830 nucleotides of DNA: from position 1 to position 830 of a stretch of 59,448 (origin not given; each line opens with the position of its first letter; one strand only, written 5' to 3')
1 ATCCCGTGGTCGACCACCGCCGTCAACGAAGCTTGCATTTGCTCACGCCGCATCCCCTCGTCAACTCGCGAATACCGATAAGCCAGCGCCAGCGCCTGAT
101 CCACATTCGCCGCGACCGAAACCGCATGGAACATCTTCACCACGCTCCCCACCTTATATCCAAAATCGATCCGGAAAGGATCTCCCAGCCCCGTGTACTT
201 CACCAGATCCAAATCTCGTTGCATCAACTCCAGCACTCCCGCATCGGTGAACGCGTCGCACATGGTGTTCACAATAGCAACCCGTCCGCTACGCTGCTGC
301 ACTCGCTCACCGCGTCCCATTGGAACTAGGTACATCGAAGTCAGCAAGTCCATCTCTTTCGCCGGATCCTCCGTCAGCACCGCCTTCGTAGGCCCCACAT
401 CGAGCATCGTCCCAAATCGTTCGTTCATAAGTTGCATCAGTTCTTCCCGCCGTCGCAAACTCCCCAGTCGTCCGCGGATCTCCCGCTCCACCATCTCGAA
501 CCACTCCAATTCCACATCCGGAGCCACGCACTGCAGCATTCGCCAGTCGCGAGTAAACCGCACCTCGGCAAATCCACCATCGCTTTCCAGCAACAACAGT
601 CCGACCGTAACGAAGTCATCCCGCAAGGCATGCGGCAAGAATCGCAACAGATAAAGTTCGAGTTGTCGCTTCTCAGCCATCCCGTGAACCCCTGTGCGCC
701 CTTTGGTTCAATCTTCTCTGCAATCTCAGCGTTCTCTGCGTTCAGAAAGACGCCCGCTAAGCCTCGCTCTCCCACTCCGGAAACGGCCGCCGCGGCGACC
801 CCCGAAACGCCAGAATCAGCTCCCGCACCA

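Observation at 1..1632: HipA-like kinase plus DUF3037 two-gene module next to the orphan terminase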

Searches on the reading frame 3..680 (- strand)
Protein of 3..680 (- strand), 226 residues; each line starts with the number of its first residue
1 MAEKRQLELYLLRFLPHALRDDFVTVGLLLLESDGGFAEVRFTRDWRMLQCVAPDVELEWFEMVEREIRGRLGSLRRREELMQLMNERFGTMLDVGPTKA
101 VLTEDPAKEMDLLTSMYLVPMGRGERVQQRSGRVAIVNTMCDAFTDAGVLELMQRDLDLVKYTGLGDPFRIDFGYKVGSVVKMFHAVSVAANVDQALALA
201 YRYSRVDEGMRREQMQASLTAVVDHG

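Call 5: search_protein_families(library=pfam, proteins=[window:3-680:-], max_evalue=0.1)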
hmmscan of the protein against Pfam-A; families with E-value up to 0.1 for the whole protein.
seq(226 aa): 1 family
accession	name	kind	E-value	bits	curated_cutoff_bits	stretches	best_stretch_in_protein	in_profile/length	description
PF11236.13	DUF3037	-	2.8e-11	44.1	22.6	1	11-117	3-117/118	Protein of unknown function (DUF3037)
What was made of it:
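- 1..680 (-): DUF3037-domain protein, first 226 of 267 codons; the window edge cuts the last 41 codons and the stop. The N-domain (about residues 1-120) is DUF3037. The C-terminal ~145 aa has no known family. Pfam PF11236 2.8e-11 (call 5).
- Checked: Pfam DUF3037 (PF11236) scores E 2.8e-11, 44.1 bits against a cut-off of 22.6 (call 5).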

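Call 6: search_protein_families(library=ncbifam, proteins=[window:3-680:-], max_evalue=0.1)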
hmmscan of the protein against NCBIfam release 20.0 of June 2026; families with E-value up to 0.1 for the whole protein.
seq(226 aa): 0 families
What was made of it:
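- Tried and rejected: No meaningful hit for either protein (call 6).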

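Call 7: search_protein_families(library=padloc, proteins=[window:3-680:-], max_evalue=1)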
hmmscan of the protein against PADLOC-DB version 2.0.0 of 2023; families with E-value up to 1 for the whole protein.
seq(226 aa): 1 family
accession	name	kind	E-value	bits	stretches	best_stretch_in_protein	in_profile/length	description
PDLC04767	PDC-M66B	-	0.0049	14.4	1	9-80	6-77/281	-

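Call 8: search_protein_families(library=phrogs, proteins=[window:3-680:-], max_evalue=0.1)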
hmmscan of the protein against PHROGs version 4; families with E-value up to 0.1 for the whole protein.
seq(226 aa): 1 family
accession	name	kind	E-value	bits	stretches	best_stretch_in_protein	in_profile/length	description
phrog_5137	-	unknown function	0.008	17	1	11-121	9-132/279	-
